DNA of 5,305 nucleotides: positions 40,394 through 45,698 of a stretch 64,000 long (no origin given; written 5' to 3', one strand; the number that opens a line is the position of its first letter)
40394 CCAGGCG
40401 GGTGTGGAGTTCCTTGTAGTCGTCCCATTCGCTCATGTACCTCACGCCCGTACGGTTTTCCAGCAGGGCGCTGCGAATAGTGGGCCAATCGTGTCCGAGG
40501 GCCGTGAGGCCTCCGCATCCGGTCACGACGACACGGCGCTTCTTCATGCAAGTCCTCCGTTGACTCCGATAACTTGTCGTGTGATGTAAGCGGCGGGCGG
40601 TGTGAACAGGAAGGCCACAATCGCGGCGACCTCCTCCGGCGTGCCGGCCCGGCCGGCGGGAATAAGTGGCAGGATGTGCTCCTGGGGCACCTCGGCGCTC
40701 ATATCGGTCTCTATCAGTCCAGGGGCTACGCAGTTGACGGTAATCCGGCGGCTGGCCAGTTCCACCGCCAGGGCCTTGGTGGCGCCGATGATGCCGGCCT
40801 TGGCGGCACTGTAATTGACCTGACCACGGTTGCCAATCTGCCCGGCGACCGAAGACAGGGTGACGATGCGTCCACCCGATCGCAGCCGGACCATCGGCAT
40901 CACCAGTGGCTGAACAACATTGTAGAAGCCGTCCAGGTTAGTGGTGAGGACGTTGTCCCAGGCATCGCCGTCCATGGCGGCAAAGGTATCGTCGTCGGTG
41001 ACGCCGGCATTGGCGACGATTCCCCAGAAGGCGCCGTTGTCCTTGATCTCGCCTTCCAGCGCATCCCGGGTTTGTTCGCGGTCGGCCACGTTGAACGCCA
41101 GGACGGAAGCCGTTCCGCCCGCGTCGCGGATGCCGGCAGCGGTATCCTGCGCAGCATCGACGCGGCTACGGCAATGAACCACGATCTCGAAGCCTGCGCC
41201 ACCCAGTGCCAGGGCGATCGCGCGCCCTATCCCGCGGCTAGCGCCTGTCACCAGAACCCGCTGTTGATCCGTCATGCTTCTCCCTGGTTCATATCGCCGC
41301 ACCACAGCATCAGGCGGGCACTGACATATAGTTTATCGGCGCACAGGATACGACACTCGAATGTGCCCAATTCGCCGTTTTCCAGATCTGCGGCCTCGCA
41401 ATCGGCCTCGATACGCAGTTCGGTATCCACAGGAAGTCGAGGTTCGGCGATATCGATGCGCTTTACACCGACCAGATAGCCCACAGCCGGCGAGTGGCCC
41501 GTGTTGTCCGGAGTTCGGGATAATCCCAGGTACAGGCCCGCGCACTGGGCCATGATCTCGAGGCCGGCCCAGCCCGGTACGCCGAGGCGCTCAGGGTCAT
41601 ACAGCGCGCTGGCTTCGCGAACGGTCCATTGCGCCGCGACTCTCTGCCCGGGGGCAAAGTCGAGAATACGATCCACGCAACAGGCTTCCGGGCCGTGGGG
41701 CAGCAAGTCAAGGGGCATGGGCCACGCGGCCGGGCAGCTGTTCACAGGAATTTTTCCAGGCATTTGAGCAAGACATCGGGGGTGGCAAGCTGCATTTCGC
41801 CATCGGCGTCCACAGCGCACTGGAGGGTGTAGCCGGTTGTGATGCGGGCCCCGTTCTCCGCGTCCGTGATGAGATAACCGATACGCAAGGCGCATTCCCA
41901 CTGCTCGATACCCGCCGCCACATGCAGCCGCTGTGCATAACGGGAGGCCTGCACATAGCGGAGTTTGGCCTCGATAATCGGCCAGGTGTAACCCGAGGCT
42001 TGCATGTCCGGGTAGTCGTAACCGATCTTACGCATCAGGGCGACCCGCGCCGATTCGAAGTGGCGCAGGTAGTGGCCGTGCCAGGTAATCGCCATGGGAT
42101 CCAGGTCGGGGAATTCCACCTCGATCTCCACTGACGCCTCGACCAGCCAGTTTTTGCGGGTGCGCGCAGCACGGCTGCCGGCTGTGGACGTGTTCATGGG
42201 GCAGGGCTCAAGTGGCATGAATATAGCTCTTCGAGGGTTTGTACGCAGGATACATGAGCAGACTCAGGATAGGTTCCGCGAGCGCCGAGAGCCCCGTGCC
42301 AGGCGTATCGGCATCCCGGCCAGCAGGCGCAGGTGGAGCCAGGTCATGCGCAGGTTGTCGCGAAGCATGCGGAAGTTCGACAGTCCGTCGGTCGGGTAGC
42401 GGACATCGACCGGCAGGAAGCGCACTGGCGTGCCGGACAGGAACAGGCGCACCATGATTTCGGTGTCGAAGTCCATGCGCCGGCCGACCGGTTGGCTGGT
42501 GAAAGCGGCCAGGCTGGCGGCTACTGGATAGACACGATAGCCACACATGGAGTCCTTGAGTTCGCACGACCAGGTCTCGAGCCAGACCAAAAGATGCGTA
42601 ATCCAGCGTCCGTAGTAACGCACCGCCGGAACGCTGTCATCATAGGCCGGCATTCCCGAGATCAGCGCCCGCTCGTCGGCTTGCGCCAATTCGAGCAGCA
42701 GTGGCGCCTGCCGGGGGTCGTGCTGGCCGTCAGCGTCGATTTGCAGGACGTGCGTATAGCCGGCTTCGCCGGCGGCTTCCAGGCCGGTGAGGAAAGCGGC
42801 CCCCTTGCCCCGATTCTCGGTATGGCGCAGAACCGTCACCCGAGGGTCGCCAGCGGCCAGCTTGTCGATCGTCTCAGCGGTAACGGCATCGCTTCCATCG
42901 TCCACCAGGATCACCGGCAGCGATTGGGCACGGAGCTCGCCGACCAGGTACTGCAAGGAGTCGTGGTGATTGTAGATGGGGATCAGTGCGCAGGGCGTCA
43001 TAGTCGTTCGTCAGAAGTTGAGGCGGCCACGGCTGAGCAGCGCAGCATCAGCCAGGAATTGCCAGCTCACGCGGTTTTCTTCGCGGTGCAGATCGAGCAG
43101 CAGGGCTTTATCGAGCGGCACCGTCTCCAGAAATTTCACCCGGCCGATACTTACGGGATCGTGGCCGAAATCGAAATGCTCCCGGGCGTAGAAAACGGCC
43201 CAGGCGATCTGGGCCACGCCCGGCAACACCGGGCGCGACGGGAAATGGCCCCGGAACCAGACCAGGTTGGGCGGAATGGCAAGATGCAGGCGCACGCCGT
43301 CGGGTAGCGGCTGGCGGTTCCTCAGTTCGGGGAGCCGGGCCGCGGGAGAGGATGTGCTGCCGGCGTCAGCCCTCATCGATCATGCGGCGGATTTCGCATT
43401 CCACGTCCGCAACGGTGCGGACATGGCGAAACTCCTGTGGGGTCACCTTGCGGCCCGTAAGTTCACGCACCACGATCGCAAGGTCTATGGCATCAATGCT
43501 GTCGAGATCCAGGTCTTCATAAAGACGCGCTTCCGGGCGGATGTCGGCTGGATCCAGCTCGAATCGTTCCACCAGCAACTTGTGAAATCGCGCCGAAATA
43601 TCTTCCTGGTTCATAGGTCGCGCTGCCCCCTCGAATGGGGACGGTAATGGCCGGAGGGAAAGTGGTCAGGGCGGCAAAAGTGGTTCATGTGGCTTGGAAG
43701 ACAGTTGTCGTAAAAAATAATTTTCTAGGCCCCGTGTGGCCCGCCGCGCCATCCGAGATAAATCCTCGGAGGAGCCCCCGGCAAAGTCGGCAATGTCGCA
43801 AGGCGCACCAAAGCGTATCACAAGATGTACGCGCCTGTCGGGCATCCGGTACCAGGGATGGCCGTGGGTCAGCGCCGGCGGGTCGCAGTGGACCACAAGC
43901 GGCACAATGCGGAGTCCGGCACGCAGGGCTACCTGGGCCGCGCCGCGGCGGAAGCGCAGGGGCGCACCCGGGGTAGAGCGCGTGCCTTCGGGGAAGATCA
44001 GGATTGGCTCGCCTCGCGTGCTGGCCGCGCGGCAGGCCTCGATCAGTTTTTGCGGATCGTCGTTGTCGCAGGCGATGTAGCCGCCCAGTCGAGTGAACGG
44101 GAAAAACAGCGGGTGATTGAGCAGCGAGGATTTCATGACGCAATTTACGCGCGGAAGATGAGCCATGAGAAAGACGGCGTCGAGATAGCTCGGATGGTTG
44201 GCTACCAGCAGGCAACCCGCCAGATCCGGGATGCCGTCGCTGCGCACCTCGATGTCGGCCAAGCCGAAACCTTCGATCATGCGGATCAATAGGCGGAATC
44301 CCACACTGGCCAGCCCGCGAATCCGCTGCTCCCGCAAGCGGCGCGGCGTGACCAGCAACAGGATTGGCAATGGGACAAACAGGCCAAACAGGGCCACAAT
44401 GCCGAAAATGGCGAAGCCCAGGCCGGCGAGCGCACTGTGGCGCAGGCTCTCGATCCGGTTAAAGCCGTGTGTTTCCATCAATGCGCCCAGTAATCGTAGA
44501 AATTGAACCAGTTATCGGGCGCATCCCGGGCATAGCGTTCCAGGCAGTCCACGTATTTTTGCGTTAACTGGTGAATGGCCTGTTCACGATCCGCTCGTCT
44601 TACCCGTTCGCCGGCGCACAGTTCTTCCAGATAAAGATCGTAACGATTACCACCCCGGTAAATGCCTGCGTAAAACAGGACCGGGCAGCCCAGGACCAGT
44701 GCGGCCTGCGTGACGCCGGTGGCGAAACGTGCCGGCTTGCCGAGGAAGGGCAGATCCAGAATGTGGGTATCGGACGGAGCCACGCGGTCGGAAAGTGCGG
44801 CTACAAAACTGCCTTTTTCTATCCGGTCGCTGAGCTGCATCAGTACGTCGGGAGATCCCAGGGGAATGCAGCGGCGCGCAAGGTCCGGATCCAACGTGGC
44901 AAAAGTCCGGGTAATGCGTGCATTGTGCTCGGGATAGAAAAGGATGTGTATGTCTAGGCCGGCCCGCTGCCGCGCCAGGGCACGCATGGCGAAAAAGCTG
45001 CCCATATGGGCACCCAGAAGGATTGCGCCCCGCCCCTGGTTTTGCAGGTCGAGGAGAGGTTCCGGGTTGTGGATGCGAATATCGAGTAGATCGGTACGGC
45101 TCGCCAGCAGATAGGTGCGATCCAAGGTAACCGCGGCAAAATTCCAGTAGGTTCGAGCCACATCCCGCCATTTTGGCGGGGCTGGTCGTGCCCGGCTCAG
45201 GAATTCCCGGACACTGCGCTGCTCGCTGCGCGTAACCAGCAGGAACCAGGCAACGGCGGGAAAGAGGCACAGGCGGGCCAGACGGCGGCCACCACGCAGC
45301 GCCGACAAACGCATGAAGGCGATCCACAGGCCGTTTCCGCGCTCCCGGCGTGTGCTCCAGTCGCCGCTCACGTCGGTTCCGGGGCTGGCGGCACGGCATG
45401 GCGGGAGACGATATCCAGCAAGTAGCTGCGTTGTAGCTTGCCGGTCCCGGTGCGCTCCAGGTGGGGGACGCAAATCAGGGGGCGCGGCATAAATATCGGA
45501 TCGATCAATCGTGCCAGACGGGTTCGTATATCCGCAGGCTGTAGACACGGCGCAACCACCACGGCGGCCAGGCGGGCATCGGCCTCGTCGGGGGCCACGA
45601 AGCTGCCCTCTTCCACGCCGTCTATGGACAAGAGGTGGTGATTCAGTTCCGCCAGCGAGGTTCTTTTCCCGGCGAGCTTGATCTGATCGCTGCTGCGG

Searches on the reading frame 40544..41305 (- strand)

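Call 6: search_protein_families(library=ncbifam, proteins=[window:40544-41305:-], max_evalue=0.00001)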
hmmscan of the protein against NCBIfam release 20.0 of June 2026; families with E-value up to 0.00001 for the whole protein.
window:40544-41305:- (253 aa): 217 families (the best 25 are shown)
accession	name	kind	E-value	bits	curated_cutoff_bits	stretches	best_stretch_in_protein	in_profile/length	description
NF004200.0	PRK05653.1-5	equivalog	1.3e-109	365.4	273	1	14-252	2-241/242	3-oxoacyl-ACP reductase FabG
TIGR01831.1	fabG_rel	equivalog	5.4e-107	356.6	338.85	1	17-252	1-238/239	3-ketoacyl-ACP reductase FabG2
NF009466.0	PRK12826.1-2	subfamily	9e-81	271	222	1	13-252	2-244/248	3-oxoacyl-ACP reductase FabG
NF053542.1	FlxB_rubin_SDR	equivalog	3.1e-79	266.1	340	1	17-252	3-239/239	flexirubin biosynthesis SDR family reductase FlxB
TIGR01830.1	3oxo_ACP_reduc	equivalog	1.9e-74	250.4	297.75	1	17-252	1-238/239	3-oxoacyl-[acyl-carrier-protein] reductase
NF004197.0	PRK05653.1-1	equivalog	8.4e-68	228.7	332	1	13-252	6-246/249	3-oxoacyl-ACP reductase FabG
NF004198.0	PRK05653.1-3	equivalog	5.2e-64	216.1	296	1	10-252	3-246/248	3-oxoacyl-ACP reductase FabG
NF009464.0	PRK12824.1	subfamily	7.5e-63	212.4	269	1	16-252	4-242/245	3-oxoacyl-ACP reductase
TIGR01829.1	AcAcCoA_reduct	subfamily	1.4e-62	211.5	302.1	1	18-252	4-240/242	acetoacetyl-CoA reductase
NF004199.0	PRK05653.1-4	equivalog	6.2e-59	199.5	301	1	14-252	5-245/247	3-oxoacyl-ACP reductase FabG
NF009547.0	PRK12936.1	subfamily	5.9e-53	180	436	1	15-253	7-243/245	3-ketoacyl-(acyl-carrier-protein) reductase NodG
NF047420.2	EF_P_mod_YmfI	equivalog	2.7e-52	177.9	238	1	17-252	2-235/236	elongation factor P 5-aminopentanone reductase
NF009384.0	PRK12743.1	equivalog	1.8e-51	174.8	264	1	13-252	5-247/258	SDR family oxidoreductase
NF006110.0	PRK08261.1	equivalog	1.1e-50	172.8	410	1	12-250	212-448/454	3-oxoacyl-ACP reductase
NF005559.1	PRK07231.1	subfamily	1.4e-50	172.1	215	1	14-252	4-247/249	glucose 1-dehydrogenase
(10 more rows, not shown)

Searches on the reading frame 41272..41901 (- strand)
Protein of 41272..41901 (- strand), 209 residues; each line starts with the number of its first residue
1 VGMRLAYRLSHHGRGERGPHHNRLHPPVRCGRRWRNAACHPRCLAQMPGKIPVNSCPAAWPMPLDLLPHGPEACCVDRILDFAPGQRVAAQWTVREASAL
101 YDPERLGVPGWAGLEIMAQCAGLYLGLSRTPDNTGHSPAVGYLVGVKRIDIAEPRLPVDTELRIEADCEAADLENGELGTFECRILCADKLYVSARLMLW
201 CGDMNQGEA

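Call 6: search_protein_families(library=ncbifam, proteins=[window:41272-41901:-], max_evalue=0.00001)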
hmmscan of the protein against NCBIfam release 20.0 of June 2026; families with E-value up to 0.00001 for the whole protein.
window:41272-41901:- (209 aa): 0 families

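Call 8: search_protein_families(library=pfam, proteins=[window:41272-41901:-], max_evalue=0.01)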
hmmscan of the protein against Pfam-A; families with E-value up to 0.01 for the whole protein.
window:41272-41901:- (209 aa): 2 families
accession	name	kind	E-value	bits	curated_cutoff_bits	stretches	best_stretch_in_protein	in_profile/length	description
PF22817.2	ApeP-like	-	0.00014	21.9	27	1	107-203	52-143/158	ApeP dehydratase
PF07977.19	FabA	-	0.00047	20.2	23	1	75-194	8-136/138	FabA-like domain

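Call 56: search_protein_families(library=ncbifam, proteins=[window:41272-41901:-], max_evalue=1e-8)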
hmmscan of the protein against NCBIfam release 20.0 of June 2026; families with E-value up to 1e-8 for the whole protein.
window:41272-41901:- (209 aa): 0 families

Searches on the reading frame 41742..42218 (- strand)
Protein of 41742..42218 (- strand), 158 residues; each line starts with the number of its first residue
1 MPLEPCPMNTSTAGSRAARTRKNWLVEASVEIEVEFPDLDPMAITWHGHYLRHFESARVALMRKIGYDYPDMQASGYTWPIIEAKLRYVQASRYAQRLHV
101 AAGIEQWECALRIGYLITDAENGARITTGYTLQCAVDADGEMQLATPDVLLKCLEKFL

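Call 6: search_protein_families(library=ncbifam, proteins=[window:41742-42218:-], max_evalue=0.00001)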
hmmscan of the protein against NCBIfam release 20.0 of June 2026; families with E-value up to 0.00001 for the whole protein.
window:41742-42218:- (158 aa): 3 families
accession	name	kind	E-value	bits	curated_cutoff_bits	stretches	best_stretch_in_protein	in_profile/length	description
NF047424.1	MenI_Staph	exception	8.9e-16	58.1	225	1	28-140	4-116/148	1,4-dihydroxy-2-naphthoyl-CoA hydrolase MenI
TIGR00051.1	TIGR00051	subfamily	3.2e-12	46.8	68.7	1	34-109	4-79/117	YbgC/FadM family acyl-CoA thioesterase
TIGR02799.1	thio_ybgC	equivalog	1.1e-08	35.4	141.35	1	30-108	3-82/126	tol-pal system-associated acyl-CoA thioesterase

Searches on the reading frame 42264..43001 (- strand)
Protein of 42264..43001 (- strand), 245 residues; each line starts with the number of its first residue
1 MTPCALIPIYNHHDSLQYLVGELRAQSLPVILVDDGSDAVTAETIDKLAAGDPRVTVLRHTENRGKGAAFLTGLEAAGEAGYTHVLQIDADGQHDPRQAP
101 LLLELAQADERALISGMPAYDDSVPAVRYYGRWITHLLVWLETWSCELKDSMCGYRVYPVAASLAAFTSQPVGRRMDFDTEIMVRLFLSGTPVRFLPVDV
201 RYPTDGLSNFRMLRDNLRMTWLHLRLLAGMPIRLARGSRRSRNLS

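Call 6: search_protein_families(library=ncbifam, proteins=[window:42264-43001:-], max_evalue=0.00001)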
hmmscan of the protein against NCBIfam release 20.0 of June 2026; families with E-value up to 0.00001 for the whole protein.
window:42264-43001:- (245 aa): 10 families
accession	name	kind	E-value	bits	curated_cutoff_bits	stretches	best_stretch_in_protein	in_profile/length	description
TIGR03937.1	PgaC_IcaA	equivalog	1.2e-12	47.6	422.3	1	6-107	50-151/407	poly-beta-1,6-N-acetyl-D-glucosamine synthase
NF058614.1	PPMAGASynPpgS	equivalog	2.8e-12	46.6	370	1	6-159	5-158/226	polyprenyl-phospho-N-acetylgalactosaminyl synthase PpgS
TIGR04182.1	glyco_TIGR04182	equivalog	5.4e-10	39.1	325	1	4-221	3-212/293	S-layer glycoprotein N-glycosyltransferase AglJ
NF047588.1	GlcsyltransPgfSStrep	equivalog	9.9e-10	38.1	500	1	9-105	16-109/308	glycosyltransferase PgfS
NF007482.0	PRK10073.1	equivalog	5.3e-09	35.5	423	1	6-110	11-114/334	glycosyltransferase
NF041875.1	EPS_EpsD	equivalog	2.1e-07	30.7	370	1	6-140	4-138/325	exopolysaccharide biosynthesis glycosyltransferase EpsD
TIGR03469.1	HpnB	hypoth_equivalog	5.5e-07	28.9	379.25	1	5-117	48-171/386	hopene-associated glycosyltransferase HpnB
TIGR03965.1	mycofact_glyco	equivalog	1.1e-06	27.8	280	1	6-78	79-154/467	mycofactocin biosynthesis glycosyltransferase MftF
TIGR01556.1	rhamnosyltran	subfamily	2e-06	27.2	200.55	1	15-95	9-87/281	rhamnosyltransferase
NF007986.1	PRK10714.1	equivalog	3.4e-06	26.3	529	1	6-109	11-118/316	undecaprenyl-phosphate 4-deoxy-4-formamido-L-arabinose transferase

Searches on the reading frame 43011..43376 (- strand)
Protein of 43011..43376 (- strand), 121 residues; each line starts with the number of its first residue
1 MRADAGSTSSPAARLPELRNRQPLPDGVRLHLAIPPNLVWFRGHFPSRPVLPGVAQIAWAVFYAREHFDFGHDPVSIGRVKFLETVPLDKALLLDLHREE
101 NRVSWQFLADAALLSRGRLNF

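Call 6: search_protein_families(library=ncbifam, proteins=[window:43011-43376:-], max_evalue=0.00001)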
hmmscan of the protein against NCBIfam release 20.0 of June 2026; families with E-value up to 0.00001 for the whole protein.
window:43011-43376:- (121 aa): 0 families

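Call 8: search_protein_families(library=pfam, proteins=[window:43011-43376:-], max_evalue=0.01)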
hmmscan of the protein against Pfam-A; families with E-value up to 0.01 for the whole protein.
window:43011-43376:- (121 aa): 2 families
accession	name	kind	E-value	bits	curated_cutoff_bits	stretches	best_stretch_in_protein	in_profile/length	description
PF22818.2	ApeI-like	-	7e-15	55.8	28.5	1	18-108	6-96/119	ApeI dehydratase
PF07977.19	FabA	-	8.8e-06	25.8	23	1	31-100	30-112/138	FabA-like domain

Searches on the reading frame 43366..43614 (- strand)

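Call 6: search_protein_families(library=ncbifam, proteins=[window:43366-43614:-], max_evalue=0.00001)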
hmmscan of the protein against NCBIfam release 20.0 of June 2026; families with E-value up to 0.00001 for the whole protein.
window:43366-43614:- (82 aa): 10 families
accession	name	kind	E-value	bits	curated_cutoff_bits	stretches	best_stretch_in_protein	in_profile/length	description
NF003757.0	PRK05350.1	equivalog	2.2e-30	104.6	65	1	1-81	2-82/83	acyl carrier protein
NF002148.0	PRK00982.1-2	subfamily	1.9e-10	40.4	71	1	3-72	2-71/79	acyl carrier protein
NF002150.0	PRK00982.1-4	subfamily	6.4e-09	35.9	66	1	1-71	1-71/80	acyl carrier protein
NF006031.0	PRK08172.1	equivalog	5.6e-08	33.3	76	1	4-79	3-78/82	acyl carrier protein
TIGR00517.1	acyl_carrier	equivalog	7.3e-08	32.2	70.45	1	5-71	3-69/77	acyl carrier protein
NF002147.0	PRK00982.1-1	equivalog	8.7e-08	31.9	84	1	2-71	4-73/83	acyl carrier protein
NF040636.1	AcpM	exception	3e-07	30.3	146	1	2-79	2-79/93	meromycolate extension acyl carrier protein AcpM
NF006617.0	PRK09184.1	subfamily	6.5e-07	29.3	70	1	3-54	11-66/96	phosphopantetheine-binding protein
NF002151.0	PRK00982.1-5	equivalog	1.5e-06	28.3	92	1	5-70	3-68/78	acyl carrier protein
NF002149.0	PRK00982.1-3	equivalog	2.6e-06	27.2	106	1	4-68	2-66/78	acyl carrier protein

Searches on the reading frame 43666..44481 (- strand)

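Call 3: search_protein_families(library=pfam, proteins=[window:43666-44481:-])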
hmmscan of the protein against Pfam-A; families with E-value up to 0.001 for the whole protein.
window:43666-44481:- (271 aa): 1 family
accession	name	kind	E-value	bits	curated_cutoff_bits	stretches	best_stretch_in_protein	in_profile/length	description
PF01553.26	Acyltransferase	-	3.2e-24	85.7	23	1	78-197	3-131/132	Acyltransferase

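Call 4: search_protein_families(library=ncbifam, proteins=[window:43666-44481:-])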
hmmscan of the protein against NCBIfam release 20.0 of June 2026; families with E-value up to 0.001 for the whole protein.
window:43666-44481:- (271 aa): 7 families
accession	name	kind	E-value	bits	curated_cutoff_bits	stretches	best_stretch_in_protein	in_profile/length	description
TIGR00530.1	AGP_acyltrn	subfamily_domain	5.7e-21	74.6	102.95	1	81-197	9-129/130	1-acylglycerol-3-phosphate O-acyltransferase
NF006386.0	PRK08633.1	equivalog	2.3e-17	62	1221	1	82-196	435-550/1147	acyl-[ACP]--phospholipid O-acyltransferase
NF005291.0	PRK06814.1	equivalog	6.9e-10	37.5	1349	1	15-197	390-563/1140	acyl-[ACP]--phospholipid O-acyltransferase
NF005959.0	PRK08043.1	equivalog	2.1e-08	32.9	886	1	90-198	30-138/719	bifunctional acyl-ACP--phospholipid O-acyltransferase/long-chain-fatty-acid--ACP ligase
NF011593.0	PRK15018.1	equivalog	2.3e-07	30.8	501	1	64-198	41-180/245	1-acylglycerol-3-phosphate O-acyltransferase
NF052553.1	LyOrLpactfOlsABRUA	equivalog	4.4e-07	29.3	300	1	75-189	51-171/263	lyso-ornithine lipid O-acyltransferase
NF052552.1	LyOrLpactfOlsARHOCB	equivalog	4.7e-07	29.1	300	1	44-179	45-178/271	lyso-ornithine lipid O-acyltransferase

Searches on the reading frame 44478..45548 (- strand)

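Call 3: search_protein_families(library=pfam, proteins=[window:44478-45548:-])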
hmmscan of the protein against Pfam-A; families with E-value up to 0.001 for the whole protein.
window:44478-45548:- (356 aa): 1 family
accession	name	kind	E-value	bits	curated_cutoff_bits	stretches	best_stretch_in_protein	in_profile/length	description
PF03279.18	Lip_A_acyltrans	-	1.4e-08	34.7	22.3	1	126-354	79-293/295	Bacterial lipid A biosynthesis acyltransferase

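Call 4: search_protein_families(library=ncbifam, proteins=[window:44478-45548:-])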
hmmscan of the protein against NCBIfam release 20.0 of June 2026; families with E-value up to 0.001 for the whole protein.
window:44478-45548:- (356 aa): 4 families
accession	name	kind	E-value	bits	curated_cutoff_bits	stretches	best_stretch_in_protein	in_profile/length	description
NF005120.0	PRK06553.1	equivalog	6.3e-15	55.3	273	1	127-355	87-307/308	lipid A biosynthesis lauroyl acyltransferase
NF005919.0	PRK07920.1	equivalog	3.3e-08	32.9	209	1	156-354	102-293/311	phosphatidylinositol mannoside acyltransferase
NF006487.0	PRK08905.1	equivalog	3e-06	26.5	281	1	162-312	91-238/290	lysophospholipid acyltransferase family protein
NF006270.0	PRK08419.1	equivalog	4.5e-06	26.2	248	0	316-355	249-289/298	lipid A biosynthesis lauroyl acyltransferase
